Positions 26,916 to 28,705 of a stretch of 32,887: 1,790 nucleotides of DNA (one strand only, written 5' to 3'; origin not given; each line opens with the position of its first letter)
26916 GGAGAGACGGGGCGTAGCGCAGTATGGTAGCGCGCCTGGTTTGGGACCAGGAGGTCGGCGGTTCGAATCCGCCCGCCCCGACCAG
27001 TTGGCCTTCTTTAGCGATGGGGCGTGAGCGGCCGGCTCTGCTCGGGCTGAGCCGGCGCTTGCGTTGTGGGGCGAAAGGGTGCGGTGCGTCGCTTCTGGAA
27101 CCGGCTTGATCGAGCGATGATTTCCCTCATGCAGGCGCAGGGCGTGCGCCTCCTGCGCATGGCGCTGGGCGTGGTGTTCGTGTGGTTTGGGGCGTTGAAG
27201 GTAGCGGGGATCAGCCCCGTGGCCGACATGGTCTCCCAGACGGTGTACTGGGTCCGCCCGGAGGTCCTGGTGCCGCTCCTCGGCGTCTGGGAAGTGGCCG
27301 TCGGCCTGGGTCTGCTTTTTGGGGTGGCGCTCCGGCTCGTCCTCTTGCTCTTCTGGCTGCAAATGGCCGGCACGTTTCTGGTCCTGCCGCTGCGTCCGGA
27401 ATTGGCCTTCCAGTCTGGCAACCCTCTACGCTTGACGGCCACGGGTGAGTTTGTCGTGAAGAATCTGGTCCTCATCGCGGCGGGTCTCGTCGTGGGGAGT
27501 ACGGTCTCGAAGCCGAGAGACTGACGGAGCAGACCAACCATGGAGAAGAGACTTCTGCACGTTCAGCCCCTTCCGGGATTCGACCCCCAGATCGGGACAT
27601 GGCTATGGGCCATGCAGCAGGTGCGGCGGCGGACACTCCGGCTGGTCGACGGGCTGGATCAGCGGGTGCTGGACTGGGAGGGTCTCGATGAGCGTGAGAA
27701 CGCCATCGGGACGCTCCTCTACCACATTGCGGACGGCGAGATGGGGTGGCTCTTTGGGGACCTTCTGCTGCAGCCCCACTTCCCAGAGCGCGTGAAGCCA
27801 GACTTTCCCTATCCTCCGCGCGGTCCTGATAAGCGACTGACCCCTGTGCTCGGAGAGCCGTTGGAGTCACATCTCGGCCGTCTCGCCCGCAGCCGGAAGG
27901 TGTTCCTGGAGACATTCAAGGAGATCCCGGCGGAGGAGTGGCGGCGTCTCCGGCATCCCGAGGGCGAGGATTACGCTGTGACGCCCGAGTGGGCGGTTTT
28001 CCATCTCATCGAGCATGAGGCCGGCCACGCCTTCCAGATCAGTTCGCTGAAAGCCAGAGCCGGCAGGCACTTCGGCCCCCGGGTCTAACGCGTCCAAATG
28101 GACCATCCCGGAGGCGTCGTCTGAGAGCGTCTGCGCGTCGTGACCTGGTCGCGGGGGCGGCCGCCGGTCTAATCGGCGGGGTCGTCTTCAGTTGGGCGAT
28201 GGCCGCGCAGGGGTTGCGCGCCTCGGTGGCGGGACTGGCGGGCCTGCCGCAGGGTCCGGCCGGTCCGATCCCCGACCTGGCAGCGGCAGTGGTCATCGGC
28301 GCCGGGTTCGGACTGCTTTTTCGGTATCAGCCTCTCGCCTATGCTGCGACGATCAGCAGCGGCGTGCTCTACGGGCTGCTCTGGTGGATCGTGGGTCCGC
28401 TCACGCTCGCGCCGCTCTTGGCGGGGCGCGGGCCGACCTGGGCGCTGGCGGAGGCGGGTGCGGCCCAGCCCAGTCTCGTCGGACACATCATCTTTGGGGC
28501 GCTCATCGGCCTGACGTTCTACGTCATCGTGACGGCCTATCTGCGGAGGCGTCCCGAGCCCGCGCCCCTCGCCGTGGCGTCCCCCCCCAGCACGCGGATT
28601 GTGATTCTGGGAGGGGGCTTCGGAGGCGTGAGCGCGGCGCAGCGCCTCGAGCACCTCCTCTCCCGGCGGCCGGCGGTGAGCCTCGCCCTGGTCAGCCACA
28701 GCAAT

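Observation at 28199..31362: NDH-2 fused to, and translationally coupled with, a novel repeated membrane module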

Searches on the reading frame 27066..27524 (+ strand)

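Call 3: search_protein_families(library=pfam, proteins=[window:27066-27524:+], max_evalue=1)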
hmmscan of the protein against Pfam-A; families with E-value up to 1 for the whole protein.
window:27066-27524:+ (152 aa): 4 families
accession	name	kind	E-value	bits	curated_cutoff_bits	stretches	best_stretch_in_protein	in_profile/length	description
PF07681.17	DoxX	-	2.4e-07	31.7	23.6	1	28-106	3-82/85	DoxX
PF04224.18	DUF417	-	2.5e-07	30.9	27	2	71-144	89-167/175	Protein of unknown function, DUF417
PF13564.11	DoxX_2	-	0.012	16.2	26.3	1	32-90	4-60/103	DoxX-like family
PF07291.16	MauE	-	0.018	15.8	27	1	28-106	6-88/128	Methylamine utilisation protein MauE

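Call 4: search_protein_families(library=ncbifam, proteins=[window:27066-27524:+], max_evalue=1)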
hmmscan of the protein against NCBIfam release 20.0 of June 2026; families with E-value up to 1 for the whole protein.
window:27066-27524:+ (152 aa): 1 family
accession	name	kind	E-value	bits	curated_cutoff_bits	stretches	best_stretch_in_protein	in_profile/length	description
NF040476.1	chlor_memb_RclC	equivalog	3.4e-05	23.8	275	1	18-47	10-39/190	reactive chlorine resistance membrane protein RclC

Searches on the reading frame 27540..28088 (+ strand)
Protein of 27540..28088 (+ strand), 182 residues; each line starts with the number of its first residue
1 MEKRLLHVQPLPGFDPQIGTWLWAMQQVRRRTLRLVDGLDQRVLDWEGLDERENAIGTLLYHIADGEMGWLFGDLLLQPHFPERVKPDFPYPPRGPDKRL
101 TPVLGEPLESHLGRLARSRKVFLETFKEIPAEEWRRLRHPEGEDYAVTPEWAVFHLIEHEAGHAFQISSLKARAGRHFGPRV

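Call 3: search_protein_families(library=pfam, proteins=[window:27540-28088:+], max_evalue=1)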
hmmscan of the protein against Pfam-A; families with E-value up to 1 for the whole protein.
window:27540-28088:+ (182 aa): 4 families
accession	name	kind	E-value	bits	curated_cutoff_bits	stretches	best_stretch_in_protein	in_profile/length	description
PF12867.12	DinB_2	-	2.5e-14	54.3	24.8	1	25-167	2-128/128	DinB superfamily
PF04978.18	MST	-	8.5e-10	39.7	27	1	25-167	6-140/149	Mycothiol-S-transferase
PF05163.17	DinB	-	3.4e-05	24.3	23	1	116-176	89-147/165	DinB family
PF11716.13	MDMPI_N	-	0.012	16.7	24.2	1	30-140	6-114/140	Mycothiol maleylpyruvate isomerase N-terminal domain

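Call 4: search_protein_families(library=ncbifam, proteins=[window:27540-28088:+], max_evalue=1)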
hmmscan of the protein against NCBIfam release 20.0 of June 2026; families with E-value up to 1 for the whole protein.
window:27540-28088:+ (182 aa): 0 families

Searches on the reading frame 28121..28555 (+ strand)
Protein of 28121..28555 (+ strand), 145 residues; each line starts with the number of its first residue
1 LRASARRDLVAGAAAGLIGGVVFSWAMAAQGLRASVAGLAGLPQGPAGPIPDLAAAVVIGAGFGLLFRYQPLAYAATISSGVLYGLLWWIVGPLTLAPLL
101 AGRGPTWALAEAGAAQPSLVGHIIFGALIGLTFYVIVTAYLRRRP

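Call 53: search_protein_representatives(alignment_id=A4)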
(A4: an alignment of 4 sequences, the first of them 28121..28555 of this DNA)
Query: 4 sequences, 146 profile positions. Proteins with E-value up to 0.001 (for the whole library): 1274; up to 1e-10: 577; up to 1e-30: 126. The best 150 are listed.
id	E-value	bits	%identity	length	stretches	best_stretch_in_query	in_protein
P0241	1.7e-94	329.5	-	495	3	3-145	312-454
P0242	2.3e-94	329.1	-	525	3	5-145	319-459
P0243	5.7e-91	318.1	-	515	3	5-146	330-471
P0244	1.9e-87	306.7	-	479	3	3-145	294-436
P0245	4.7e-87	305.4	-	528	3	2-145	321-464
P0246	7.7e-87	304.7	-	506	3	3-145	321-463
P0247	1.8e-86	303.5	-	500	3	1-145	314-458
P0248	3.0e-85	299.5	-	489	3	9-141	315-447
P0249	1.7e-84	297.1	-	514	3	2-144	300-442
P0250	8.5e-84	294.8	-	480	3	4-139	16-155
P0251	1.2e-82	291.1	-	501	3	3-141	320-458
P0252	1.1e-81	288.0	-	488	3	2-145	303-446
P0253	1.2e-80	284.6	-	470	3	6-138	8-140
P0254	2.6e-80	283.5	-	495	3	4-142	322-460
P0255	4.4e-80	282.8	-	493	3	3-140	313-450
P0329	2.3e-36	141.0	-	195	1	5-143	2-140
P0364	7.9e-31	123.0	-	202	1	3-142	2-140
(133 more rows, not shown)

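Call 56: find_encoding_contigs(protein=P0329, flank=5000, max_places=3)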
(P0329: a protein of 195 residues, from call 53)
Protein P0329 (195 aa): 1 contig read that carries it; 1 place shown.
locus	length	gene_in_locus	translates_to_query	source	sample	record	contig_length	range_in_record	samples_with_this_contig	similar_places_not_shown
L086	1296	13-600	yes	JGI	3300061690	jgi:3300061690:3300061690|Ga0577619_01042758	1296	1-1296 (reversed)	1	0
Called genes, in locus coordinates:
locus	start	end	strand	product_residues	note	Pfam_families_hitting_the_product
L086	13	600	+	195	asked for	-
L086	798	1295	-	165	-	?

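Call 57: find_encoding_contigs(protein=P0364, flank=5000, max_places=3)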
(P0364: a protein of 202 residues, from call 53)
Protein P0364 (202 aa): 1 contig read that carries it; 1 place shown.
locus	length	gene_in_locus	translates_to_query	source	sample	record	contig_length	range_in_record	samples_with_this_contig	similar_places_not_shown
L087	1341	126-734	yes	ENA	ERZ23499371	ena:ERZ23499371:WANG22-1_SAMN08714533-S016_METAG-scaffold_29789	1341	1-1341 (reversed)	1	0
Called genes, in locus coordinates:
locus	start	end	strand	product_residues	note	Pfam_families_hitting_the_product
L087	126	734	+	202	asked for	-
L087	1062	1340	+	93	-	?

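Call 83: find_homologous_proteins(query=P0364, max_evalue=0.001)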
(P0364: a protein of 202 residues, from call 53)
Query P0364 (202 aa): 34 proteins with E <= 0.001 among 2186 candidates.
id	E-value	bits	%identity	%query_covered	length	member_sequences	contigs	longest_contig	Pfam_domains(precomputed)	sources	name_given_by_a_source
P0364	1.7e-123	428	100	100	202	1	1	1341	-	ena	-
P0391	1.9e-66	241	41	94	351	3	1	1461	PF07274.18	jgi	jgi:hypothetical protein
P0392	3.7e-64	234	49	94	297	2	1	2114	PF07274.18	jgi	jgi:uncharacterized membrane protein YagU involved in acid resistance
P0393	9.7e-64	233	52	89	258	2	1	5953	PF07274.18,PF20587.4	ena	-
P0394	4.8e-63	230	38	94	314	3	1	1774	PF07274.18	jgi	jgi:uncharacterized membrane protein YagU involved in acid resistance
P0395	7.5e-63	230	44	94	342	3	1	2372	PF07274.18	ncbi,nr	ncbi:MAG: hypothetical protein H3C34_28535, partial [Caldilineaceae bacterium]|nr:hypothetical prote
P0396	2.1e-60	222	51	93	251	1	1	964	PF07274.18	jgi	-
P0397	4.7e-60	221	40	69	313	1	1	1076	PF07274.18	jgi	jgi:uncharacterized membrane protein YagU involved in acid resistance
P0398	2.5e-58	215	40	94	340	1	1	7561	PF07274.18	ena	-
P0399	1.4e-54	203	42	94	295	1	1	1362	PF07274.18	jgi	-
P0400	1.2e-49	187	40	93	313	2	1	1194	PF07274.18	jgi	jgi:uncharacterized membrane protein YagU involved in acid resistance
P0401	1.1e-48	184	39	94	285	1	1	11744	PF07274.18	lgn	-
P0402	1.3e-48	183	40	83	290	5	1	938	-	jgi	jgi:hypothetical protein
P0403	2.2e-46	176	38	94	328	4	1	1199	PF07274.18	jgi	jgi:uncharacterized membrane protein YagU involved in acid resistance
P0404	4.7e-46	175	58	72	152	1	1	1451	-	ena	-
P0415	6.9e-19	86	38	75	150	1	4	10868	-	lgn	-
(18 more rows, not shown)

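Call 84: find_encoding_contigs(protein=P0401, flank=5000, max_places=2)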
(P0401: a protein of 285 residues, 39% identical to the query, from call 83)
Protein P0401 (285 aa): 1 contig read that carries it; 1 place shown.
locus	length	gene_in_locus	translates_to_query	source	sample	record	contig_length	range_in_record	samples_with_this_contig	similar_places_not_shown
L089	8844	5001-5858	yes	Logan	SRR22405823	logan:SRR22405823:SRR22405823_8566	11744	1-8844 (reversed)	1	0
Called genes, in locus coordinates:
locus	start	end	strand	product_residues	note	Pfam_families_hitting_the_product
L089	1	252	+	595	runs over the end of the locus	PF01569:PAP2, PF22778:VCPO_2nd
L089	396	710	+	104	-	-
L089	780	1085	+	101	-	-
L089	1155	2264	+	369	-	PF25852:DUF6242_C (faint), PF24681:Kelch_KLHDC2_KLHL20_DRC7, PF13415:Beta-prop_FBX42 (weak), PF13418:Beta-prop_TYW4, PF24981:Beta-prop_ATRN-LZTR1, PF13415:Beta-prop_FBX42, PF24681:Kelch_KLHDC2_KLHL20_DRC7, PF13854:Kelch_HCF (weak), +3 more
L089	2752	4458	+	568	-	PF07992:Pyr_redox_2, PF00070:Pyr_redox (weak), PF22366:NDH2_C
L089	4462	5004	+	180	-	-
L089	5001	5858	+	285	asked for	PF07274:DUF1440 (faint)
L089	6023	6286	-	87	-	PF13490:zf-HC2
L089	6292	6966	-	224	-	PF07638:Sigma70_ECF (weak), PF04542:Sigma70_r2, PF04545:Sigma70_r4, PF08281:Sigma70_r4_2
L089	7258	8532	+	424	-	PF00512:HisKA, PF02518:HATPase_c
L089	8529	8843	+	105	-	?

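Call 85: find_encoding_contigs(protein=P0398, flank=5000, max_places=2)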
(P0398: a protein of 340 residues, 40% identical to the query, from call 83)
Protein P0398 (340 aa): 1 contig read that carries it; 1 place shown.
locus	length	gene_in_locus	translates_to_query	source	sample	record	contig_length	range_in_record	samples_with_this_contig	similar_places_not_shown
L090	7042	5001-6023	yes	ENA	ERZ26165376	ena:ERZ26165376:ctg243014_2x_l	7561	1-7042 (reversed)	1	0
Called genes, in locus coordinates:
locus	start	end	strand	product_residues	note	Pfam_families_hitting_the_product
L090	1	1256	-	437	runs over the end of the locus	-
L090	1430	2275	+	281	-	PF00174:Oxidored_molyb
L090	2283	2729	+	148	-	PF00174:Oxidored_molyb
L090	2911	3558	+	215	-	PF07992:Pyr_redox_2 (weak)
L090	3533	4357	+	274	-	PF07992:Pyr_redox_2, PF00070:Pyr_redox (weak)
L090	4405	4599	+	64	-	-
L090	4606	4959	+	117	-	-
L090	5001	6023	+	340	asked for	PF07274:DUF1440 (weak)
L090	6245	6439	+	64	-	-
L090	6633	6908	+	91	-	-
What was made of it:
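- Tried and rejected: L090 is a fragmented contig labelled 2x coverage (call 85).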

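Call 86: find_encoding_contigs(protein=P0415, flank=5000, max_places=2)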
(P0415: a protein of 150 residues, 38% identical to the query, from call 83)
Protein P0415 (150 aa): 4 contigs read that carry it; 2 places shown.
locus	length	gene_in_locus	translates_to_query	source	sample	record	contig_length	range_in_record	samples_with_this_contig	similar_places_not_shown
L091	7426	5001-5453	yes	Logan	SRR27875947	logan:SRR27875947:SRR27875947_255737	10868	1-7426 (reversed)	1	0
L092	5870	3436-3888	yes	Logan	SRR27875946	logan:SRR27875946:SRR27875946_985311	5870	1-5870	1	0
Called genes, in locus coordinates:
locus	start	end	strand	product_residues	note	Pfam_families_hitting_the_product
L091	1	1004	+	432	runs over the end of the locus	PF26314:MptA_B_family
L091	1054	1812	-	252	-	-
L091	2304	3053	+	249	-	PF07992:Pyr_redox_2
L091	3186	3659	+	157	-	PF07992:Pyr_redox_2, PF00070:Pyr_redox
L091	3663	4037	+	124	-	PF22366:NDH2_C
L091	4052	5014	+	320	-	-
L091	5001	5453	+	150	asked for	-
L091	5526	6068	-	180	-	PF00149:Metallophos, PF12850:Metallophos_2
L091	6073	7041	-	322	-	PF00248:Aldo_ket_red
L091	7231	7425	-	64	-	?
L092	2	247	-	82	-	?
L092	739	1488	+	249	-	PF07992:Pyr_redox_2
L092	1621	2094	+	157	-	PF07992:Pyr_redox_2, PF00070:Pyr_redox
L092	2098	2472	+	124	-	PF22366:NDH2_C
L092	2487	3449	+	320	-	-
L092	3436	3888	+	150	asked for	-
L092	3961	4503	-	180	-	PF00149:Metallophos, PF12850:Metallophos_2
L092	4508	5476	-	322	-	PF00248:Aldo_ket_red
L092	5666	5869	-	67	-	PF00313:CSD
